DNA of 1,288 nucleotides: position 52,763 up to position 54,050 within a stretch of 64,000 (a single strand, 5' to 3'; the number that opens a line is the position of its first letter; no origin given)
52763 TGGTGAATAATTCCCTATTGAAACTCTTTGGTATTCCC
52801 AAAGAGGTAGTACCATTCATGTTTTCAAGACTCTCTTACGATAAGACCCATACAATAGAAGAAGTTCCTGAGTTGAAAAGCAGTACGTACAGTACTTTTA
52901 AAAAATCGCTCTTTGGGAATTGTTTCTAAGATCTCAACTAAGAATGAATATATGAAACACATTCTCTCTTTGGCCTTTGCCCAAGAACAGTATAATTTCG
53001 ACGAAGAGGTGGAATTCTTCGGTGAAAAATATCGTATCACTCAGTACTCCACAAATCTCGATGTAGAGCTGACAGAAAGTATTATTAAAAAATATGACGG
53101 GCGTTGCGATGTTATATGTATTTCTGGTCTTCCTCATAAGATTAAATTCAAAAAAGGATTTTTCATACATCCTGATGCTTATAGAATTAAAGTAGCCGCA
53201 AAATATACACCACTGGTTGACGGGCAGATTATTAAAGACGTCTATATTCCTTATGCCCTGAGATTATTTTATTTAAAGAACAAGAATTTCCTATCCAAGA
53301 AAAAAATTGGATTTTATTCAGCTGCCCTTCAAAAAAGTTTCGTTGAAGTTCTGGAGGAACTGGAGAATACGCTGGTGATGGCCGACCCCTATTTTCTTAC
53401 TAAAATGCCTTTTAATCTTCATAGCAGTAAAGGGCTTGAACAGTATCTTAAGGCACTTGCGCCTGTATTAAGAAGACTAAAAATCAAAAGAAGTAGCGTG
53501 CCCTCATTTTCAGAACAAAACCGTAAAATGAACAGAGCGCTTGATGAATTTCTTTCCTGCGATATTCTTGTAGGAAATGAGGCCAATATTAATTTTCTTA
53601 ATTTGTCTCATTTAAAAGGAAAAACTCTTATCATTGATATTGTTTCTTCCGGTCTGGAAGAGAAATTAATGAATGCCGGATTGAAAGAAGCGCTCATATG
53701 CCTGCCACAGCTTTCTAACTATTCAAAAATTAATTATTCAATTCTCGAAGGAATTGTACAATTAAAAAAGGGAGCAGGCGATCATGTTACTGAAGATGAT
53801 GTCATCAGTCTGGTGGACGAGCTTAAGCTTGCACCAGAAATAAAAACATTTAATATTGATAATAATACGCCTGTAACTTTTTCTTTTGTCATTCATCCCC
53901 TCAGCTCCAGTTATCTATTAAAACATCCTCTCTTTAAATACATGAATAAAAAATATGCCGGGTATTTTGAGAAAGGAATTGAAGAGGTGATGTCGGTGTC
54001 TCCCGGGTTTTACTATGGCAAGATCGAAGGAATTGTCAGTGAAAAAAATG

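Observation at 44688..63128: Uncharacterized 15-gene lipid biosynthesis/tailoring cluster (candidate novel membrane-lipid pathway)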

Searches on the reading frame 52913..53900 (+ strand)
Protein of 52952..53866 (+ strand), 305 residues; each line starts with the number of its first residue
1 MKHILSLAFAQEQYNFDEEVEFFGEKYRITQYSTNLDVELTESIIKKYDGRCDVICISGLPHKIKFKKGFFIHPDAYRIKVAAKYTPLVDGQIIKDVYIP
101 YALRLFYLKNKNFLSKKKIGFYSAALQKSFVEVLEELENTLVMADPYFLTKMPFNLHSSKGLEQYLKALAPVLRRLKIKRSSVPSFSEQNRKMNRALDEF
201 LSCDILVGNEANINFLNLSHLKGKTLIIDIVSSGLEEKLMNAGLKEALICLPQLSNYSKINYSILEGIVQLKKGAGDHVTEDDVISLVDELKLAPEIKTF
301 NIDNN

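Call 17: search_protein_families(library=pfam, proteins=[window:52913-53900:+], max_evalue=0.1)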
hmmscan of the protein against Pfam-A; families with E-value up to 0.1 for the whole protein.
window:52913-53900:+ (329 aa): 0 families

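Call 43: predict_structure(alignment_id=A5)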
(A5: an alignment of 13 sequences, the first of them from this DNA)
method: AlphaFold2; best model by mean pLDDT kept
length: 305 residues; sequences in the alignment: 13
mean_pLDDT: 86.9   pTM: 0.86
mean pLDDT of the five models: 86.9, 84.3, 80.4, 78.5, 66.9
residues with pLDDT >= 90: 148; 70-90: 144; 50-70: 12; < 50: 1
segments of 3 or more residues with pLDDT < 50: none
pLDDT, mean of each block of 10 residues (from residue 1): 93 85 90 92 97 93 81 90 94 93 93 89 84 92 68 75 83 81 76 84 90 82 93 85 93 80 93 86 92 91 64
secondary structure, 60 per line:
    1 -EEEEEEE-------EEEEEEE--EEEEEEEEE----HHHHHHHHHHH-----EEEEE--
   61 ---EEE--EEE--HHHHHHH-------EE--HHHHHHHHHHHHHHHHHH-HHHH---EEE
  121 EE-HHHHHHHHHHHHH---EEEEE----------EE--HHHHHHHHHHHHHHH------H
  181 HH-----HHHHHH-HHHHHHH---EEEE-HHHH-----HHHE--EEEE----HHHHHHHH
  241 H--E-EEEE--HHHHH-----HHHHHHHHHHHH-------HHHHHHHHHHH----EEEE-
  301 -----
elements in order: E2-8 E16-22 E25-33 H38-48 E54-58 E64-66 E69-71 H74-80 H92-109 H111-114 E118-122 H124-136 E140-144 H159-173 H188-193 H195-201 E205-208 H210-213 E225-228 H233-241 E246-249 H252-256 H262-273 H281-291 E296-299

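Call 45: fold_search(model_id=the predicted structure, library=pdb)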
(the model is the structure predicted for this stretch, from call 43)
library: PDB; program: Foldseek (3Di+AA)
matches with E <= 10: 1838; with E <= 0.001: 59
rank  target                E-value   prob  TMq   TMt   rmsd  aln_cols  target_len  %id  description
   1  8kar_A                1.1e-05  1.00  0.37  0.30   9.3       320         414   12  Glutamate dehydrogenase-AKG (released 2024-08-07)
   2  8kao_C                1.6e-05  1.00  0.41  0.33   9.2       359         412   10  Glutamate dehydrogenase-69O (released 2024-08-07)
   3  6kj9_E                3.6e-05  0.99  0.25  0.26  11.3       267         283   11  E. coli ATCase catalytic subunit mutant - G128/130A (released 2020-03-11)
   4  5ocp_A                4.1e-05  1.00  0.37  0.37  10.9       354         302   10  The periplasmic binding protein component of the arabinose ABC transporter from Shewanella sp. ANA-3 bound to alpha an (released 2018-08-01)
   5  6guq                  4.3e-05  1.00  0.42  0.45   7.5       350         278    9  Crystal structure of GanP, a glucose-galactose binding protein from Geobacillus stearothermophilus, in complex with gluc (released 2019-07-03)
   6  6hb0_B                4.9e-05  1.00  0.34  0.35   9.8       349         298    9  Crystal structure of MSMEG_1712 from Mycobacterium smegmatis (released 2019-05-01)
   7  6hbm_A                5.2e-05  1.00  0.37  0.37   9.1       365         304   10  Crystal structure of MSMEG_1712 from Mycobacterium smegmatis in complex with alpha-L-arabinofuranose (released 2019-05-01)
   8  3gbv_A                5.9e-05  0.99  0.33  0.34  11.5       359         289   12  Crystal structure of a putative LacI transcriptional regulator from Bacteroides fragilis (released 2009-03-10)
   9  6ys6_A                7.0e-05  1.00  0.31  0.30  11.4       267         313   10  Arabidopsis aspartate transcarbamoylase complex with PALA (released 2021-03-03)
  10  3c6q_A                1.2e-04  0.98  0.32  0.32  11.8       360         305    9  Apo and ligand-bound form of a thermophilic glucose/xylose binding protein (released 2008-02-26)
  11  6hb0_A                1.4e-04  0.99  0.32  0.32  10.8       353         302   10  Crystal structure of MSMEG_1712 from Mycobacterium smegmatis (released 2019-05-01)
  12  2vk2                  1.4e-04  0.99  0.38  0.39   9.4       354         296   10  Crystal structure of a galactofuranose binding protein (released 2009-05-19)
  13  6gq0                  1.5e-04  1.00  0.41  0.43   8.7       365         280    7  Crystal structure of GanP, a glucose-galactose binding protein from Geobacillus stearothermophilus (released 2019-06-19)
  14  6jzq_A                1.7e-04  1.00  0.45  0.41   8.9       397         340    8  The crystal structure of acyl-acyl carrier protein (acyl-ACP) reductase (AAR) (released 2020-04-01)
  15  8s3a_A                1.8e-04  1.00  0.39  0.32   9.6       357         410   10  Crystal structure of Medicago truncatula glutamate dehydrogenase 2 in complex with 2,6-pyridinedicarboxylic acid and N (released 2024-09-04)
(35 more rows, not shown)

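Call 54: search_protein_representatives(protein=window:52952-53866:+)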
Query: 305 residues. Proteins with E-value up to 0.001 (for the whole library): 194; up to 1e-10: 63; up to 1e-30: 20. The best 150 are listed.
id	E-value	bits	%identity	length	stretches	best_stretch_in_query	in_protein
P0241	5.8e-87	308.0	48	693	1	1-303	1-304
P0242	3.3e-77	276.0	40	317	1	1-300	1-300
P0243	7.8e-72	258.4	40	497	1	1-296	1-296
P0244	1.1e-61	225.1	77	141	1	134-273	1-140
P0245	4.2e-59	216.6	39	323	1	1-304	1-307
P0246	5.7e-58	212.9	36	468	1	2-296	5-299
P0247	6.9e-55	202.8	34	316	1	1-303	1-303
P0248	1.2e-54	201.9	37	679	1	1-302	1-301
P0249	1.1e-51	192.3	33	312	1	1-298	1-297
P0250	7.0e-50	186.3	36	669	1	1-297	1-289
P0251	2.8e-47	177.8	35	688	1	2-299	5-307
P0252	8.0e-46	173.0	32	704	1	1-300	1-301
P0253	1.9e-43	165.2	30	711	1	1-300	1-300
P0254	5.8e-43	163.6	30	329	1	1-296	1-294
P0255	5.7e-42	160.4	34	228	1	1-225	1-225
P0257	4.7e-34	134.4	27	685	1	2-302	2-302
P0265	3.6e-27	111.8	27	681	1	1-301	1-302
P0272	1.0e-20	90.6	24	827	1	1-297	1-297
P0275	2.5e-19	86.1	24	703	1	2-297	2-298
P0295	5.3e-13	65.3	27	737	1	1-298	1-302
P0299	7.2e-12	61.6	21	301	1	1-300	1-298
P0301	1.8e-11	60.3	21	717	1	1-298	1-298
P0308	2.3e-10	56.7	21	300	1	1-301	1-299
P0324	7.6e-09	51.7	20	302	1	4-301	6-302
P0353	6.7e-07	45.3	23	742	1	17-297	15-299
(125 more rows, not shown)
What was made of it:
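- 52952..55006 (+): Cluster I, G7: fusion of a novel two-lobed N-domain (about 305 aa) with an AAR/PigE-N-type Cys-dependent acyl-thioester reductase. Predicted catalytic residue is Cys624 (54782-54784). The N-domain family has 194 cluster representatives among 1.84 billion proteins (call 54).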

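Call 55: list_cluster_members(proteins=[P0257, P0265, P0272, P0275, P0295, P0301, P0299, P0308, P0324, P0353])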
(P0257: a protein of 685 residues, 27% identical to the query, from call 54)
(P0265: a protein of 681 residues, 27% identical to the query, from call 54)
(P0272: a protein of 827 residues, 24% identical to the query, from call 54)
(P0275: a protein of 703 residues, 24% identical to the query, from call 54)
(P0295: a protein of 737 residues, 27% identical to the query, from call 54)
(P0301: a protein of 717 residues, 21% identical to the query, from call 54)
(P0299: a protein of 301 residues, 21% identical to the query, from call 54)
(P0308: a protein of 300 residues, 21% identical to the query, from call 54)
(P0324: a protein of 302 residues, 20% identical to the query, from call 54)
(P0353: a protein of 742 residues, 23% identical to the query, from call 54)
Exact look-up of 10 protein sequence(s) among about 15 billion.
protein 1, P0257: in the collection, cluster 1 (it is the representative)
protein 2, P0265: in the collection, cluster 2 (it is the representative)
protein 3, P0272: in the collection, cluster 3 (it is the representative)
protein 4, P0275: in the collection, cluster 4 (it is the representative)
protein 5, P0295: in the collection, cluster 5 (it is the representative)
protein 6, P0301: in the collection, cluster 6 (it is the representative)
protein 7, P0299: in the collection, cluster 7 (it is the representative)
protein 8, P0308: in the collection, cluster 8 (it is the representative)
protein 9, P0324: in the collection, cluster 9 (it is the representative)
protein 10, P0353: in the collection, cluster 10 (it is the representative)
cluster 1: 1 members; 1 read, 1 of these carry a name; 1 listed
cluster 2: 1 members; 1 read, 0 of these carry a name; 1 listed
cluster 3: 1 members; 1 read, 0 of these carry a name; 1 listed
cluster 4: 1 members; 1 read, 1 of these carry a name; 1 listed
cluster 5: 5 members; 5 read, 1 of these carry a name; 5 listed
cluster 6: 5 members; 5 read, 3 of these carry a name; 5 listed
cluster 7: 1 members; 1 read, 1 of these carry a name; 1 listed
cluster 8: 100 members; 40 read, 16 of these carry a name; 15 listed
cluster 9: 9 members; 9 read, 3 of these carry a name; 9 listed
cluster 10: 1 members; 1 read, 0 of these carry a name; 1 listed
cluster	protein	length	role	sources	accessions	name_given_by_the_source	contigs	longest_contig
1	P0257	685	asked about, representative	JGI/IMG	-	predicted amino acid dehydrogenase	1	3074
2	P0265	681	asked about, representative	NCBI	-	-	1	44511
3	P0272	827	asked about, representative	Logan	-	-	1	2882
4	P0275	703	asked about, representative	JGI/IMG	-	predicted amino acid dehydrogenase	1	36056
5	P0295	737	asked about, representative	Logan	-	-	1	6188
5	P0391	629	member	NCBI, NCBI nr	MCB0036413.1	MAG: hypothetical protein KDE51_20415, partial [Anaerolineales bacterium] | hypothetical protein [Anaerolineales bacterium]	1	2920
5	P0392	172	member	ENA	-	-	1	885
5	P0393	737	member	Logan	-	-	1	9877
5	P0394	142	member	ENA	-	-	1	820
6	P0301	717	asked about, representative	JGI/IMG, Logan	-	predicted amino acid dehydrogenase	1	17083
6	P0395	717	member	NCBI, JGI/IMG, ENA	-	predicted amino acid dehydrogenase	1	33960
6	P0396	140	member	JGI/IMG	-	hypothetical protein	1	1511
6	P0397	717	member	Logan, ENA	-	-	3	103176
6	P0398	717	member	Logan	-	-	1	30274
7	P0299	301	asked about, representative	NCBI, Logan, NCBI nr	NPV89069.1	quinate 5-dehydrogenase [Coprothermobacteraceae bacterium]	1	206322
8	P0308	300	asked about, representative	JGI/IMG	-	hypothetical protein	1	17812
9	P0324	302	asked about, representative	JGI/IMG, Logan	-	hypothetical protein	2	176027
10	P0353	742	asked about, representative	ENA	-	-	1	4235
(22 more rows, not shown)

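Call 56: find_encoding_contigs(protein=P0301, flank=10000, max_places=3)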
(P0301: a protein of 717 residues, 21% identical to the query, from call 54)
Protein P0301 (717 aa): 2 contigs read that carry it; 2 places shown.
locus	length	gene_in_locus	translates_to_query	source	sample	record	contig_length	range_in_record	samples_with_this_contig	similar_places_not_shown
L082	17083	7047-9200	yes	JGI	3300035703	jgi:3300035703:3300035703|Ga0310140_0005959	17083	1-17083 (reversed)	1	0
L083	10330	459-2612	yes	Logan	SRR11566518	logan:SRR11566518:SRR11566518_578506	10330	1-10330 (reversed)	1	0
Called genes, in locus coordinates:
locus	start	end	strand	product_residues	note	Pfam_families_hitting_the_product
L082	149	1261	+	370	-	PF13855:LRR_8 (faint), PF12799:LRR_4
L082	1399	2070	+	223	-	PF02517:Rce1-like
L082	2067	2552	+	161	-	PF00588:SpoU_methylase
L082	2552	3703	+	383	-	PF00155:Aminotran_1_2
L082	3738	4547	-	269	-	PF13489:Methyltransf_23, PF08241:Methyltransf_11, PF08242:Methyltransf_12, PF13649:Methyltransf_25, PF13847:Methyltransf_31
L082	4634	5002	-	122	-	-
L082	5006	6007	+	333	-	PF00781:DAGK_cat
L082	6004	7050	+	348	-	PF01370:Epimerase, PF13460:NAD_binding_10, PF07993:NAD_binding_4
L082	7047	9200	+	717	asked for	-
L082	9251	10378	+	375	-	PF11899:DUF3419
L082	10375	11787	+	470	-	PF00501:AMP-binding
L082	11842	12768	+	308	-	-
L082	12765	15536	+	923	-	PF01326:PPDK_N, PF27448:Rph_4th, PF00391:PEP-utilizers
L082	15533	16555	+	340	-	-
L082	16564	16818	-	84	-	-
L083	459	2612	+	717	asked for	-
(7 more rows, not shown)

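Call 57: find_encoding_contigs(protein=P0265, flank=10000, max_places=2)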
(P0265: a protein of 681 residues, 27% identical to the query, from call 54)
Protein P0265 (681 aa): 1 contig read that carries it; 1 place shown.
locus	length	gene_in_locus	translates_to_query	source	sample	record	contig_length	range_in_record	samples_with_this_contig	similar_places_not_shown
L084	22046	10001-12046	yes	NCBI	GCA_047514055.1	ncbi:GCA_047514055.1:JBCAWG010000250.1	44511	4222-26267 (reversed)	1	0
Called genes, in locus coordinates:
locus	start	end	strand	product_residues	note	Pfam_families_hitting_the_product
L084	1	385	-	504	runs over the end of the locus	PF00916:Sulfate_transp, PF16983:MFS_MOT1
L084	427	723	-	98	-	-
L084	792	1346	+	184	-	PF11845:Tll0287-like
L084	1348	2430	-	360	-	PF00271:Helicase_C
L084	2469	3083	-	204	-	PF00270:DEAD, PF04851:ResIII, PF18766:SWI2_SNF2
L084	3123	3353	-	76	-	-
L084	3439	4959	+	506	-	PF05708:Peptidase_C92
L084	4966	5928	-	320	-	PF05982:Sbt_1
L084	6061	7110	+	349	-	PF16983:MFS_MOT1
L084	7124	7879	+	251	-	PF02673:BacA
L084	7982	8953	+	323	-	PF00781:DAGK_cat, PF19279:YegS_C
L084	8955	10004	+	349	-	PF01073:3Beta_HSD, PF01370:Epimerase, PF02719:Polysacc_synt_2 (weak), PF07993:NAD_binding_4, PF16363:GDP_Man_Dehyd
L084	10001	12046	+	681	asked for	PF01488:Shikimate_DH (weak)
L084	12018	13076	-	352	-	-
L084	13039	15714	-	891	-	PF01326:PPDK_N, PF27448:Rph_4th, PF00391:PEP-utilizers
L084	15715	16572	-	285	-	PF01040:UbiA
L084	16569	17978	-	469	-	PF00501:AMP-binding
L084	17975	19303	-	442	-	PF00067:p450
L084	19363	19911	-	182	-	-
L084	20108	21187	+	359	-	PF11899:DUF3419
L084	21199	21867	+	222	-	PF02463:SMC_N (faint), PF00005:ABC_tran, PF13401:AAA_22 (faint)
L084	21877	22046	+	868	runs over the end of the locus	PF12704:MacB_PCD, PF02687:FtsX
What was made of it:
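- Checked: An orthologue has a precomputed PF01040 UbiA hit (call 57).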

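Call 58: find_encoding_contigs(protein=P0393, flank=10000, max_places=2)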
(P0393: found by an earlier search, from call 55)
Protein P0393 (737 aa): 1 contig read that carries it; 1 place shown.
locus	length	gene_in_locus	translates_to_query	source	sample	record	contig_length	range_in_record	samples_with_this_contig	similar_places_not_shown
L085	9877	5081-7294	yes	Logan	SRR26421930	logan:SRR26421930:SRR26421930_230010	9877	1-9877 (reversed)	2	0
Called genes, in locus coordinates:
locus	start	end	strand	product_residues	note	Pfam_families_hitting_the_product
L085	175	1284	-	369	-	PF01053:Cys_Met_Meta_PP, PF00155:Aminotran_1_2 (weak), PF01041:DegT_DnrJ_EryC1 (weak), PF00266:Aminotran_5 (weak)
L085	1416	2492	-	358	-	PF01063:Aminotran_4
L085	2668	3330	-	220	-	PF00596:Aldolase_II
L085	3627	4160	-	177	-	-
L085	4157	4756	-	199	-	PF07879:PHB_acc_N, PF05597:Phasin (weak)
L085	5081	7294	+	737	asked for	-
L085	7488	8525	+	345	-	PF01073:3Beta_HSD, PF01370:Epimerase, PF16363:GDP_Man_Dehyd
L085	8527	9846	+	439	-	PF01553:Acyltransferase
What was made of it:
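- A distant G7 homologue sits next to a PlsC-type acyltransferase (call 58).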

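Call 59: find_encoding_contigs(protein=P0275, flank=10000, max_places=2)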
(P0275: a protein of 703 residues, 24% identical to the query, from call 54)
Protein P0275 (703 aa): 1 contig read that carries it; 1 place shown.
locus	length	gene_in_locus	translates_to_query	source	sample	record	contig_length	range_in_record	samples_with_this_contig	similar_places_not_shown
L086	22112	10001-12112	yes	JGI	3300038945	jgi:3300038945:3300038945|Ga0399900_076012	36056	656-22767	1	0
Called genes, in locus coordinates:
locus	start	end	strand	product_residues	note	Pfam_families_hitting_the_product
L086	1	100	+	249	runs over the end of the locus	-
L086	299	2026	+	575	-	PF13625:Helicase_C_3, PF00270:DEAD (faint), PF04851:ResIII, PF16203:ERCC3_RAD25_C, PF00271:Helicase_C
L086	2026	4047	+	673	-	PF13625:Helicase_C_3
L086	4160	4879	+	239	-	PF03544:TonB_C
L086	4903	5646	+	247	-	PF01618:MotA_ExbB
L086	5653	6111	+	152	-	PF02472:ExbD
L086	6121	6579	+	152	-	PF02472:ExbD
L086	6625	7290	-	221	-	PF01712:dNK, PF02223:Thymidylate_kin (faint), PF13238:AAA_18, PF13671:AAA_33 (faint)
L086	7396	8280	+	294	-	-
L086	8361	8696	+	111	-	PF07238:PilZ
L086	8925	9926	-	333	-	PF08239:SH3_3 (weak)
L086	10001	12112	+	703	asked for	-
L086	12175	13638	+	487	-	PF00939:Na_sulph_symp, PF03600:CitMHS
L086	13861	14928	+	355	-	PF13828:DUF4190 (weak)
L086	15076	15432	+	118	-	PF00498:FHA, PF16697:Yop-YscD_cpl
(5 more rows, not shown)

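Call 74: list_cluster_members(proteins=[L082:12765-15533:+, L082:10375-11784:+, L082:9251-10375:+, L082:2552-3700:+, L082:5006-6004:+, L084:13039-15711:-, L084:16569-17975:-, L084:20108-21184:+, L084:3439-4956:+, L084:7124-7876:+])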
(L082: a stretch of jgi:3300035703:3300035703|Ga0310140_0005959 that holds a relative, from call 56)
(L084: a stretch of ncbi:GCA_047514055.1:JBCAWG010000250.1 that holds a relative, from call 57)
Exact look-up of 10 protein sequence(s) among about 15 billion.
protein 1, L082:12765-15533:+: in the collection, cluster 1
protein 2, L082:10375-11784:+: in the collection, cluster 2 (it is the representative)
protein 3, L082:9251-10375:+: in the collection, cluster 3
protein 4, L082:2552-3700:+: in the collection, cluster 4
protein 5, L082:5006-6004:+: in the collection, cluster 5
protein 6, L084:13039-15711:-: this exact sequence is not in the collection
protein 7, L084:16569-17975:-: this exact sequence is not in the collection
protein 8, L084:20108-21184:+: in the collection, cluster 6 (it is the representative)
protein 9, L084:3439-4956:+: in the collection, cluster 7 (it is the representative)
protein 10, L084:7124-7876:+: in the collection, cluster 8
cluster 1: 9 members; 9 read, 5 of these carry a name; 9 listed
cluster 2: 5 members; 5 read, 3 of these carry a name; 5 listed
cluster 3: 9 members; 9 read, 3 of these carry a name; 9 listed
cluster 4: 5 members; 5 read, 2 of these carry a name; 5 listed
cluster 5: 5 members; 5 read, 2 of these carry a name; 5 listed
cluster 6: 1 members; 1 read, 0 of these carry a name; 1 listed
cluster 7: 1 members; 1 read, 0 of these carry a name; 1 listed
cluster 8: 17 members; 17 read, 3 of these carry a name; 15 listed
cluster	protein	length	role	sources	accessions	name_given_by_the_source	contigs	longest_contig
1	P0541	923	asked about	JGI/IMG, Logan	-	pyruvate,water dikinase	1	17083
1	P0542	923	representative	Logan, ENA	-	-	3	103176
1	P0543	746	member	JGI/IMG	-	pyruvate,water dikinase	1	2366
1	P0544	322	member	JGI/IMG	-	rifampicin phosphotransferase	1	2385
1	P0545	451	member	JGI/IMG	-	pyruvate,water dikinase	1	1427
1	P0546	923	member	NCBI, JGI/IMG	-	phosphohistidine swiveling domain-containing protein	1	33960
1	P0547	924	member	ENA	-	-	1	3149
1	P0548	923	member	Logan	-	-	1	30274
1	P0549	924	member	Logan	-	-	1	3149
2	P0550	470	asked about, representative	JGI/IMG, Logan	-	acyl-CoA synthetase (AMP-forming)/AMP-acid ligase II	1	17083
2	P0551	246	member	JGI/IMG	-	hypothetical protein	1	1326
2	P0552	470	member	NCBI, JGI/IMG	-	acyl-CoA synthetase (AMP-forming)/AMP-acid ligase II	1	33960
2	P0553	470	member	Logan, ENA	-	-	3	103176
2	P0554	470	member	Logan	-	-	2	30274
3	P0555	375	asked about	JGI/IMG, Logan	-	S-adenosylmethionine-diacylglycerol 3-amino-3-carboxypropyl transferase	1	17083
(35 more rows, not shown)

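Call 85: search_protein_families(library=pfam, proteins=[P0272, P0353, P0393, P0299, P0308], max_evalue=0.01)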
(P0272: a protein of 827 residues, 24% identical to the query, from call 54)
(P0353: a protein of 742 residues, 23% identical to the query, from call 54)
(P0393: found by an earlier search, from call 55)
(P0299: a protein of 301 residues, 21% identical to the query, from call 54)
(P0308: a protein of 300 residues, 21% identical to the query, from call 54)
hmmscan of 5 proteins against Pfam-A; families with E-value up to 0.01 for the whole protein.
P0272 (827 aa): 0 families

P0353 (742 aa): 3 families
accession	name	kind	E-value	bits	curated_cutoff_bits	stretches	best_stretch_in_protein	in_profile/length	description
PF01488.26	Shikimate_DH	-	0.00092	19.7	24.3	1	457-537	7-85/138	Shikimate / quinate 5-dehydrogenase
PF01262.27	AlaDh_PNT_C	-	0.001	19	23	1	455-558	21-129/214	Alanine dehydrogenase/PNT, C-terminal domain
PF02719.21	Polysacc_synt_2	-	0.0025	17.5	20.2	1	465-516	1-53/293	Polysaccharide biosynthesis protein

P0393 (737 aa): 3 families
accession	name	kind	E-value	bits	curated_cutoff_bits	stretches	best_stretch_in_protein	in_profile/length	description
PF00106.31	adh_short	-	0.00049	20.1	26.6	1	467-554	3-88/195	short chain dehydrogenase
PF01488.26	Shikimate_DH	-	0.0012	19.3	24.3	1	459-565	7-120/138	Shikimate / quinate 5-dehydrogenase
PF13241.12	NAD_binding_7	-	0.0022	19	22.1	0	461-540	4-72/104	Putative NAD(P)-binding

P0299 (301 aa): 0 families

P0308 (300 aa): 0 families
